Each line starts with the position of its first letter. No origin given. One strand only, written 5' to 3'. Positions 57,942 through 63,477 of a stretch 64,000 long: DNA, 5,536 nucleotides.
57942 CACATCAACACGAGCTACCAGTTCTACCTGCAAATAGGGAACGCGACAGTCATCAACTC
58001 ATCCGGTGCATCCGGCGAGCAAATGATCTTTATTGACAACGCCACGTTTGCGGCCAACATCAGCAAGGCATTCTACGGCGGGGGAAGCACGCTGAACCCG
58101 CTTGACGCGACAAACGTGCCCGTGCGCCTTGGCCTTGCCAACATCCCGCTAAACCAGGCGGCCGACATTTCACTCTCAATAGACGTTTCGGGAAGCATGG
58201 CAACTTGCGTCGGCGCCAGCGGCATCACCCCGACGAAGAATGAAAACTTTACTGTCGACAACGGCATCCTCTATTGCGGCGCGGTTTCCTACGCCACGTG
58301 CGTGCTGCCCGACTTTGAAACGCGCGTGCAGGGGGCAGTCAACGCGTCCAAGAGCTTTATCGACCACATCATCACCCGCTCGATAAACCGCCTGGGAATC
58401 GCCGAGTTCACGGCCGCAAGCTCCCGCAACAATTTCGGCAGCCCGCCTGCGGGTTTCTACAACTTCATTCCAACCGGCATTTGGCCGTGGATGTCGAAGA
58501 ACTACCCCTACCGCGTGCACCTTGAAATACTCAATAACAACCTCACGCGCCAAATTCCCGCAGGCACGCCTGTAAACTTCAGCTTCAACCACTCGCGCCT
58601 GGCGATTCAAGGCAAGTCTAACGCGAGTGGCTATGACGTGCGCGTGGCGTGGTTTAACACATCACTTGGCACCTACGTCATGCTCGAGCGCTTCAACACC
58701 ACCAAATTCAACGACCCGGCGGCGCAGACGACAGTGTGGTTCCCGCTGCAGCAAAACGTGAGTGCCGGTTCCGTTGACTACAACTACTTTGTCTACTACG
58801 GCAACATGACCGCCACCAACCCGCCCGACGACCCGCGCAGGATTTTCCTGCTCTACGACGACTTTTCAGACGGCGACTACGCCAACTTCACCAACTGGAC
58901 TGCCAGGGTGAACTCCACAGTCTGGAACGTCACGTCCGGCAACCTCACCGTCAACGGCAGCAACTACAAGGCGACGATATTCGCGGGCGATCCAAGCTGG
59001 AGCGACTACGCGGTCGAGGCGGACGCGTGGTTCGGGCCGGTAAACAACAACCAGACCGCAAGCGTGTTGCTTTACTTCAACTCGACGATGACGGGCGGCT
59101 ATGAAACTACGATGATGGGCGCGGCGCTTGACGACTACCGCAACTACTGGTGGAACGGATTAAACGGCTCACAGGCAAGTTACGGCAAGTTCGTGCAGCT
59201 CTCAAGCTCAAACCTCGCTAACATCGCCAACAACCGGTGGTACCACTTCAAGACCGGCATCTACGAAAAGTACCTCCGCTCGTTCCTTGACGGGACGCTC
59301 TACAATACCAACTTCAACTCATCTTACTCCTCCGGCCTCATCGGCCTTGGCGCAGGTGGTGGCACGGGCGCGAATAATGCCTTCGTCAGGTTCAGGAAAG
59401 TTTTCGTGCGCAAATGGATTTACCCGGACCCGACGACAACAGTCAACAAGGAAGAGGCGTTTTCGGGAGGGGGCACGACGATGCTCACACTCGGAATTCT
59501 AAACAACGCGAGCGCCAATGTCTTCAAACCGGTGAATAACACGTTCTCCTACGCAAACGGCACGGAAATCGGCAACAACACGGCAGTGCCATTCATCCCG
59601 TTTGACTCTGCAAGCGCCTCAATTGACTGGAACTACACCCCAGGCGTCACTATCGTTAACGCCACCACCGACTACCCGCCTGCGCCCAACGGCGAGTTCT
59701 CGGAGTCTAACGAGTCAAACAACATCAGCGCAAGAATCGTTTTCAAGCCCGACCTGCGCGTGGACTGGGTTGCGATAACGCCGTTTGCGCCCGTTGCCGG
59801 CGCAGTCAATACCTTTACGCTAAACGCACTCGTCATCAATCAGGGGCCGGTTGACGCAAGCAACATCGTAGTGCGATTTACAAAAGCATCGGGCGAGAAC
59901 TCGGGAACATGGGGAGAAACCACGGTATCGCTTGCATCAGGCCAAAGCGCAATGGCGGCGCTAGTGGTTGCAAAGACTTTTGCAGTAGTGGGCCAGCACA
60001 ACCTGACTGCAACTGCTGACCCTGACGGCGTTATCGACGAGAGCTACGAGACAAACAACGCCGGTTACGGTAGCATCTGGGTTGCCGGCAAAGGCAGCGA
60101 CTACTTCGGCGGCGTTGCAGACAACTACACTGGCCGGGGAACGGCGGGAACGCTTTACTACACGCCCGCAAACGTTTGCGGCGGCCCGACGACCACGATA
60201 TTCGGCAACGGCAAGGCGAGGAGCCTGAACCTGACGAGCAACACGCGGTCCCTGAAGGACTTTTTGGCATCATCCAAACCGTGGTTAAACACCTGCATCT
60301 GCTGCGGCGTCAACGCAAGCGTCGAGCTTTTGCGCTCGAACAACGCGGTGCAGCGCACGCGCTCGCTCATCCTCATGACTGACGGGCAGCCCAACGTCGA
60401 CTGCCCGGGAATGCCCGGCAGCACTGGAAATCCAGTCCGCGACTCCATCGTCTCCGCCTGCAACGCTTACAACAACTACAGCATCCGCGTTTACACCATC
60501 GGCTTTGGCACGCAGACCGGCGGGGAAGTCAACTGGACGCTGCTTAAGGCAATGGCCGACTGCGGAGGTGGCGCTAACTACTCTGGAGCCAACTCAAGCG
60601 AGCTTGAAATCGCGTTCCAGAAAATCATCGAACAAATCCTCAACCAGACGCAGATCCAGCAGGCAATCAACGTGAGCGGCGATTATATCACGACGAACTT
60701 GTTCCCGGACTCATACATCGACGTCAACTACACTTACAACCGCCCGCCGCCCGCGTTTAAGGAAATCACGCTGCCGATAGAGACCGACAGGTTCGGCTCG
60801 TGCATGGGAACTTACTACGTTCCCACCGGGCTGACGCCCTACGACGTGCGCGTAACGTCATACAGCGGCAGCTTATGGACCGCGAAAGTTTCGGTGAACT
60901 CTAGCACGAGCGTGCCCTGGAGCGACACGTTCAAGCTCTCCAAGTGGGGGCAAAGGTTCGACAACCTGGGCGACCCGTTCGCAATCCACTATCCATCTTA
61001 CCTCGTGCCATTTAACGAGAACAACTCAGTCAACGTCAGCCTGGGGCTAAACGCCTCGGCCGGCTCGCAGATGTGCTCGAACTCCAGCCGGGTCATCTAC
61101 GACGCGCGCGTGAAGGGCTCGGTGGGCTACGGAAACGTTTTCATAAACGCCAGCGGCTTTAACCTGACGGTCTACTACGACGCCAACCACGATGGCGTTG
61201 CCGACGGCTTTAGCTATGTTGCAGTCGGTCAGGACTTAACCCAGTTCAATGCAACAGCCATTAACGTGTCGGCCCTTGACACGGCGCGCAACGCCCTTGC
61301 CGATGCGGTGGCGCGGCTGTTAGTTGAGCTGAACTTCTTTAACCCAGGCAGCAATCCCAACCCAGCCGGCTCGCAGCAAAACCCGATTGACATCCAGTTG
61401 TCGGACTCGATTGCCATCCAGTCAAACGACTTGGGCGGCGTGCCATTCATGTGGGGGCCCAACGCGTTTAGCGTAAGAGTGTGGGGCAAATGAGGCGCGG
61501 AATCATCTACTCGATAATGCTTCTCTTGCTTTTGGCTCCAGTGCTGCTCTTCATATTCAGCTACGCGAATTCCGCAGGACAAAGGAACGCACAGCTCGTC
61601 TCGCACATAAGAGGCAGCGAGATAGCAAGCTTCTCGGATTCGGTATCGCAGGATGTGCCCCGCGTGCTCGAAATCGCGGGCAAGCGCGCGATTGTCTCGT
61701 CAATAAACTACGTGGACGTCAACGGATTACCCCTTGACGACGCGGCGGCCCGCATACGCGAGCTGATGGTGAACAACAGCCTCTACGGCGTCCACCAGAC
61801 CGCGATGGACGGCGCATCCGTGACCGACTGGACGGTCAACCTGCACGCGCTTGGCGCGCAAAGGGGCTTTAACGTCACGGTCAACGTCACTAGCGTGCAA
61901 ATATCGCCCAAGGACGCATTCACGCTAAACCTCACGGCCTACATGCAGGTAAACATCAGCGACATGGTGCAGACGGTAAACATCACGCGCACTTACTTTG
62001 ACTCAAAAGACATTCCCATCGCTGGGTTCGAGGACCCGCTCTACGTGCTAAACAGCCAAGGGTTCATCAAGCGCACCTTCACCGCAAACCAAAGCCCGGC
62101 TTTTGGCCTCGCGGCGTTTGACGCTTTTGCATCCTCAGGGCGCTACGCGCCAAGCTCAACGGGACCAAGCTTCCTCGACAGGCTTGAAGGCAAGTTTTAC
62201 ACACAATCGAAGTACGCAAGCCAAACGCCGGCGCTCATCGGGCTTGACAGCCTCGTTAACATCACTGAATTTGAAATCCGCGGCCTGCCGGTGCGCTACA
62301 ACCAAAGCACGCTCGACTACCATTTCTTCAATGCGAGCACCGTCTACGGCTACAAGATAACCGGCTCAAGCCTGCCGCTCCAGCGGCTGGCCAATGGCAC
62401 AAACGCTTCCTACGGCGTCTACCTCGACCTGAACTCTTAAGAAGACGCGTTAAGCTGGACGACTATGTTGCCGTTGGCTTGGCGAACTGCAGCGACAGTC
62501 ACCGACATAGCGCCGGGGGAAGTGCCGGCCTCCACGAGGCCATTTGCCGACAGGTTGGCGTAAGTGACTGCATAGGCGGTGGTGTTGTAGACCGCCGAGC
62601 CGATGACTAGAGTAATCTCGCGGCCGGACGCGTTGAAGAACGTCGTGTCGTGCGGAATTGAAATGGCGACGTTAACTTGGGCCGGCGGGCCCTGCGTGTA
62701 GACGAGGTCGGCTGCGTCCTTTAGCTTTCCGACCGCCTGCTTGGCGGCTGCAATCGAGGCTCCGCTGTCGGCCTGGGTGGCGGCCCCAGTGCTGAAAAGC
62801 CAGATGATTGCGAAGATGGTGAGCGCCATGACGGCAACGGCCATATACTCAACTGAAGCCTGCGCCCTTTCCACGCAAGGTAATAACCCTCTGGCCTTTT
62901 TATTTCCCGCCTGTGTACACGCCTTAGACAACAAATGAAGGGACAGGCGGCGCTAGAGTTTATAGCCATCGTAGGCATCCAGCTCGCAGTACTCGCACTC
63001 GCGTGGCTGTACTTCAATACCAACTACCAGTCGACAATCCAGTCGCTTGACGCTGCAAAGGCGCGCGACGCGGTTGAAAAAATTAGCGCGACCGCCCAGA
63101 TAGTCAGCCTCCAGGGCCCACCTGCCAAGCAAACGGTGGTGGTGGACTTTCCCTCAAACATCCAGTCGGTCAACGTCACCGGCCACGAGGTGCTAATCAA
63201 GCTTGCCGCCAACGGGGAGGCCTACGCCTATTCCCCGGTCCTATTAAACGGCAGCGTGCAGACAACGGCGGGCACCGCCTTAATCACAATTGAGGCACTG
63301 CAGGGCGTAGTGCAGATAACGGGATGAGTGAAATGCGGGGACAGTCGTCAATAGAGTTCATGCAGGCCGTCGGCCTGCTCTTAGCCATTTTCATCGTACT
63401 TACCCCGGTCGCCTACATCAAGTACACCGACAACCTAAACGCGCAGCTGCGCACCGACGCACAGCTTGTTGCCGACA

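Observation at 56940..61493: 1,518-aa pilin-like adhesin whose VWA domain is split by a ~650-aa nested DUF2341-LamG-CARDB insertion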

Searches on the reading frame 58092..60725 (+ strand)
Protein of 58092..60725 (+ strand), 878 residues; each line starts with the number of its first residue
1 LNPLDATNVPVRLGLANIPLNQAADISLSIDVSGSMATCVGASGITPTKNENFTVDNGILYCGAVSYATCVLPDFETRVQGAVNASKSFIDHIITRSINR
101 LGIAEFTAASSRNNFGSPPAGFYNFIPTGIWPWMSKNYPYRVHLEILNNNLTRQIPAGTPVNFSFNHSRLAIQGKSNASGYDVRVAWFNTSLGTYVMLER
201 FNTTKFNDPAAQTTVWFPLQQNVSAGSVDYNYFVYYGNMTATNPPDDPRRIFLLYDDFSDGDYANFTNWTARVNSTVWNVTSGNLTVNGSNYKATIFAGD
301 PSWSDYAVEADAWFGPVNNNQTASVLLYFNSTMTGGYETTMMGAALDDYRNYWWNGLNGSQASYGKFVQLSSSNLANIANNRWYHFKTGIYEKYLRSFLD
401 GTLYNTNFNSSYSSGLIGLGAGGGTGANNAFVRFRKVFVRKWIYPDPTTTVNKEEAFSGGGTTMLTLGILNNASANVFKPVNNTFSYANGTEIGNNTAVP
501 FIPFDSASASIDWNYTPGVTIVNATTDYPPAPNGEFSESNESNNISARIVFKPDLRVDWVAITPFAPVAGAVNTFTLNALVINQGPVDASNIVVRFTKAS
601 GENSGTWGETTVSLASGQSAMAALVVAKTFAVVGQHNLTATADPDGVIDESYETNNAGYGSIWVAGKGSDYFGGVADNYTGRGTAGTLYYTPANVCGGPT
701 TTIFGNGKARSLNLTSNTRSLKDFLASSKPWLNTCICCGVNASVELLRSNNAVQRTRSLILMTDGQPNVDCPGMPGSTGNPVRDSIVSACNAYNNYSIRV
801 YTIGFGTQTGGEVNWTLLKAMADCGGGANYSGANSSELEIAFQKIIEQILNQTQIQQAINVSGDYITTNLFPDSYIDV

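Call 48: predict_structure(alignment_id=A1)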
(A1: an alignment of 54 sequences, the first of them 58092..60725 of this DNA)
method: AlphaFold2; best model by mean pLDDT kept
length: 878 residues; sequences in the alignment: 54
mean_pLDDT: 55.5   pTM: 0.45
mean pLDDT of the five models: 55.5, 53.4, 52.0, 51.5, 50.4
residues with pLDDT >= 90: 167; 70-90: 126; 50-70: 136; < 50: 449
segments of 3 or more residues with pLDDT < 50: 1-5, 10-12, 14-19, 48-64, 115-139, 172-181, 190-200, 239-306, 319-380, 389-429, 440-550, 566-569, 599-604, 629-695, 857-860
pLDDT, mean of each block of 10 residues (from residue 1): 44 48 89 93 55 42 53 85 97 91 93 51 35 40 64 71 71 41 56 44 59 73 68 62 32 29 27 28 35 37 49 61 41 24 26 23 31 40 56 24 23 34 40 56 30 23 25 26 31 30 26 30 32 31 40 65 54 70 79 62 56 82 64 26 29 27 27 25 30 49 88 97 97 95 94 88 94 84 97 97 92 94 98 96 95 60 57 53
secondary structure, 60 per line:
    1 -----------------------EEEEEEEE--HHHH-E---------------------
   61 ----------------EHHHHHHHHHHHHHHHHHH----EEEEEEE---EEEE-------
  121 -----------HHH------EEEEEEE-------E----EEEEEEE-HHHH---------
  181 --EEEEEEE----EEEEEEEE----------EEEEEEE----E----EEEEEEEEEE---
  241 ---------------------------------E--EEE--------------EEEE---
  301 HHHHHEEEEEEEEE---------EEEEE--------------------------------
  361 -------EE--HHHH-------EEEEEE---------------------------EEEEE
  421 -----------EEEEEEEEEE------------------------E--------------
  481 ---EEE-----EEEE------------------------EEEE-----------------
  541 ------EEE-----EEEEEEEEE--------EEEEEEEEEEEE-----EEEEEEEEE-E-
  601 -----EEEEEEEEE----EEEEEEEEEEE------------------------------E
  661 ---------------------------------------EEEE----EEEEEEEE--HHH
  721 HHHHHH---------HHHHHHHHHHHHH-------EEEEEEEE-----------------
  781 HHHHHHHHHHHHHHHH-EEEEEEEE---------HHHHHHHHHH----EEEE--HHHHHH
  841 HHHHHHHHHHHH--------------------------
elements in order (helices of 4 or more, strands of 3 or more residues): E24-31 H34-37 H78-95 E100-106 E110-113 E141-147 E160-166 H168-171 E183-189 E194-201 E212-218 E228-237 E277-279 E294-297 H301-305 E306-314 E324-328 H372-375 E383-388 E416-420 E432-441 E484-486 E492-495 E520-523 E547-549 E555-563 E572-583 E589-597 E606-614 E619-629 E700-703 E708-715 H718-726 H736-748 E756-763 H781-796 E798-805 H815-824 E829-832 H835-852

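Call 52: fold_search(model_id=the predicted structure, library=pdb)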
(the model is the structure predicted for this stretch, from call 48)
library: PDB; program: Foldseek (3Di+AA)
matches with E <= 10: 1373; with E <= 0.001: 6
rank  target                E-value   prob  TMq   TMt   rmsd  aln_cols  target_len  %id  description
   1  4jdu                  9.4e-05  1.00  0.12  0.50   5.4       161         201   19  The crystal structure of an aerotolerance-related membrane protein from Bacteroides fragilis NCTC 9343 with multiple mut (released 2013-03-27)
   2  6m48_A                1.7e-04  1.00  0.14  0.15   5.4       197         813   13  Crystal structure of pilus adhesin, SpaC from Lactobacillus rhamnosus GG - P21212 form (released 2020-07-29)
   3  8j8v_A                1.7e-04  0.80  0.07  0.15  26.9       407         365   11  Structure of beta-arrestin2 in complex with D6Rpp (Local Refine) (released 2023-12-27)
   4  4j2q_A                4.2e-04  0.75  0.07  0.16  26.9       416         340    9  Crystal structure of C-terminally truncated arrestin reveals mechanism of arrestin activation (released 2013-05-01)
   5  9rt2_C1               4.9e-04  1.00  0.13  0.37   4.0       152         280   17  NetF - ANTXR2 structure (C4) (released 2026-02-18)
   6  7n1o                  5.5e-04  1.00  0.13  0.42   3.0       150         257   18  The von Willebrand factor A domain of human capillary morphogenesis gene II, flexibly fused to the 1TEL crystallization  (released 2021-06-09)
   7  9doc                  1.0e-03  1.00  0.13  0.41   3.1       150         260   18  The von Willebrand factor A domain of human capillary morphogenesis gene II, flexibly fused to the 1TEL crystallization  (released 2024-11-06)
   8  8fz4_A                1.0e-03  1.00  0.13  0.57   3.1       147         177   17  The von Willebrand factor A domain of Anthrax toxin receptor 2 (released 2023-03-01)
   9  7ba2_B                1.0e-03  0.99  0.14  0.28  26.5       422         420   12  D319A mutant of the PilB minor pilin from Streptococcus sanguinis (released 2021-04-28)
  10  1cf1_D                1.3e-03  0.60  0.07  0.14  21.9       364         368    8  ARRESTIN FROM BOVINE ROD OUTER SEGMENTS (released 1999-04-16)
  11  6cx1_E                1.4e-03  1.00  0.13  0.54   3.4       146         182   19  Cryo-EM structure of Seneca Valley Virus-Anthrax Toxin Receptor 1 complex (released 2018-10-31)
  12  7ba2_A                1.6e-03  1.00  0.14  0.28   5.2       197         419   17  D319A mutant of the PilB minor pilin from Streptococcus sanguinis (released 2021-04-28)
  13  7eow_A                1.6e-03  1.00  0.13  0.51   3.8       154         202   12  High-resolution structure of vWF A1 domain in complex with caplacizumab, the first nanobody-based medicine (released 2021-07-07)
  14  7o4i_6                1.7e-03  1.00  0.13  0.29   7.2       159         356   18  Yeast RNA polymerase II transcription pre-initiation complex with initial transcription bubble (released 2021-06-16)
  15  7b7p_A                1.8e-03  1.00  0.14  0.28   5.7       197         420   18  PilB minor pilin from Streptococcus sanguinis (released 2021-04-28)
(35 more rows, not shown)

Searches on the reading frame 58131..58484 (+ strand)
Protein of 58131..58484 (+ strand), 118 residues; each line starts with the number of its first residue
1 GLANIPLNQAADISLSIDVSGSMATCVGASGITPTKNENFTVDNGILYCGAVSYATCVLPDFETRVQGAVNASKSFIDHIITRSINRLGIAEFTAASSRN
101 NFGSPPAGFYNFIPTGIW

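Call 54: search_protein_families(library=pfam, proteins=[window:58131-58484:+], max_evalue=1)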
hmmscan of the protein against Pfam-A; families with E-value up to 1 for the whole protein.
seq(118 aa): 0 families

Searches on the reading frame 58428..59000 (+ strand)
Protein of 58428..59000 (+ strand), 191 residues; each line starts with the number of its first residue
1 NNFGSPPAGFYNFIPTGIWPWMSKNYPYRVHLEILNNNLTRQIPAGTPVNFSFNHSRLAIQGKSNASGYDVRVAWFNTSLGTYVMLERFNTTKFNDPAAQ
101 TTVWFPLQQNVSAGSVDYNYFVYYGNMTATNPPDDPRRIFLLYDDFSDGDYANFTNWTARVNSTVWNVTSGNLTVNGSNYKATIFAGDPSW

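Call 35: search_protein_families(library=pfam, proteins=[window:58428-59000:+], max_evalue=10)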
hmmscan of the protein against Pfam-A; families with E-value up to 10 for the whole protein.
window:58428-59000:+ (191 aa): 2 families
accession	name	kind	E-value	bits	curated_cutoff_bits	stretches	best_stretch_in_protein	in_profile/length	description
PF10102.14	DUF2341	-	2e-06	28.6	23.4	1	92-158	20-82/84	Domain of unknown function (DUF2341)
PF06483.16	ChiC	-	0.00071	20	27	1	19-72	45-95/176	Chitinase C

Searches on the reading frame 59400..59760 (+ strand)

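Call 35: search_protein_families(library=pfam, proteins=[window:59400-59760:+], max_evalue=10)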
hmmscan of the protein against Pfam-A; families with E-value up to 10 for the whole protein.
window:59400-59760:+ (120 aa): 0 families

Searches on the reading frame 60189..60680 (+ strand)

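Call 54: search_protein_families(library=pfam, proteins=[window:60189-60680:+], max_evalue=1)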
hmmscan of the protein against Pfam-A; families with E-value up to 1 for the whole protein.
seq(164 aa): 2 families
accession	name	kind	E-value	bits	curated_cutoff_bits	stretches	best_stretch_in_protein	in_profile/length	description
PF00092.34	VWA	-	0.00025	21.8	23.8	1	39-140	83-169/174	von Willebrand factor type A domain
PF13768.12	VWA_3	-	0.13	12.7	27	1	48-129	88-152/155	von Willebrand factor type A domain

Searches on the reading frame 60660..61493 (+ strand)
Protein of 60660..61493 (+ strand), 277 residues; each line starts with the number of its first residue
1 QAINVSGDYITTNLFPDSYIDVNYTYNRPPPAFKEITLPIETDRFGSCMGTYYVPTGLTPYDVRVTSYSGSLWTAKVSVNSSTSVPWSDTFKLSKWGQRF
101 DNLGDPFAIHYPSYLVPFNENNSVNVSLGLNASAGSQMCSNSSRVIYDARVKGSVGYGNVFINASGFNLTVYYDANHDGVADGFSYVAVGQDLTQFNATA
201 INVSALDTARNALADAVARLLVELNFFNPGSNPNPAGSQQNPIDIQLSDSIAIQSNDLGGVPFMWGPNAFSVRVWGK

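Call 35: search_protein_families(library=pfam, proteins=[window:60660-61493:+], max_evalue=10)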
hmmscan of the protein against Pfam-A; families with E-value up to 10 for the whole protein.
window:60660-61493:+ (277 aa): 2 families
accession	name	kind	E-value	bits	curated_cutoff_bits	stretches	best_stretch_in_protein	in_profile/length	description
PF05901.16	Excalibur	-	0.11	13.3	22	1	154-181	9-34/36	Excalibur calcium-binding domain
PF01049.22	CADH_Y-type_LIR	-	0.12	12.9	24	1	77-105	29-57/60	Cadherin, Y-type LIR-motif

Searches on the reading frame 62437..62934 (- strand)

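Call 6: search_protein_families(library=pfam, proteins=[window:62437-62934:-], max_evalue=0.01)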
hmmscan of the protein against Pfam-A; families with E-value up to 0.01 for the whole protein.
window:62437-62934:- (165 aa): 0 families

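Call 35: search_protein_families(library=pfam, proteins=[window:62437-62934:-], max_evalue=10)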
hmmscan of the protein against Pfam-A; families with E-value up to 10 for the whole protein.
window:62437-62934:- (165 aa): 2 families
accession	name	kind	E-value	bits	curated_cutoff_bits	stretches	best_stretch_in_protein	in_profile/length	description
PF13382.11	Adenine_deam_C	-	0.35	10.7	27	1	107-160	43-94/169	Adenine deaminase C-terminal domain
PF23923.1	DUF7262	-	1.2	10.1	27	1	22-160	1-129/132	Family of unknown function (DUF7262)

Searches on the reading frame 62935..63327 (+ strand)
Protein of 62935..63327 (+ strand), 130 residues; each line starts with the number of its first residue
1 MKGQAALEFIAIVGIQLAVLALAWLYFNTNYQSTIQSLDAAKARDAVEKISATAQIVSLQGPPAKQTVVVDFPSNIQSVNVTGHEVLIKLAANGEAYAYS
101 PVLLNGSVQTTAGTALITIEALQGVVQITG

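Call 6: search_protein_families(library=pfam, proteins=[window:62935-63327:+], max_evalue=0.01)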
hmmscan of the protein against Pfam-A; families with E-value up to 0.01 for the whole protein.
window:62935-63327:+ (130 aa): 0 families

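Call 35: search_protein_families(library=pfam, proteins=[window:62935-63327:+], max_evalue=10)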
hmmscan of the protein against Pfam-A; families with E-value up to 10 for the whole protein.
window:62935-63327:+ (130 aa): 2 families
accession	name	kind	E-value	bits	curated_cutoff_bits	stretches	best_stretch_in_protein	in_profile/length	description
PF20109.4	Trans_reg_dom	-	0.069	14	23.8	1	14-46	13-45/60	Proteobacterial transcriptional regulator-like domain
PF04021.17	Class_IIIsignal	-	0.16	12.4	23.7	1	2-23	2-23/27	Class III signal peptide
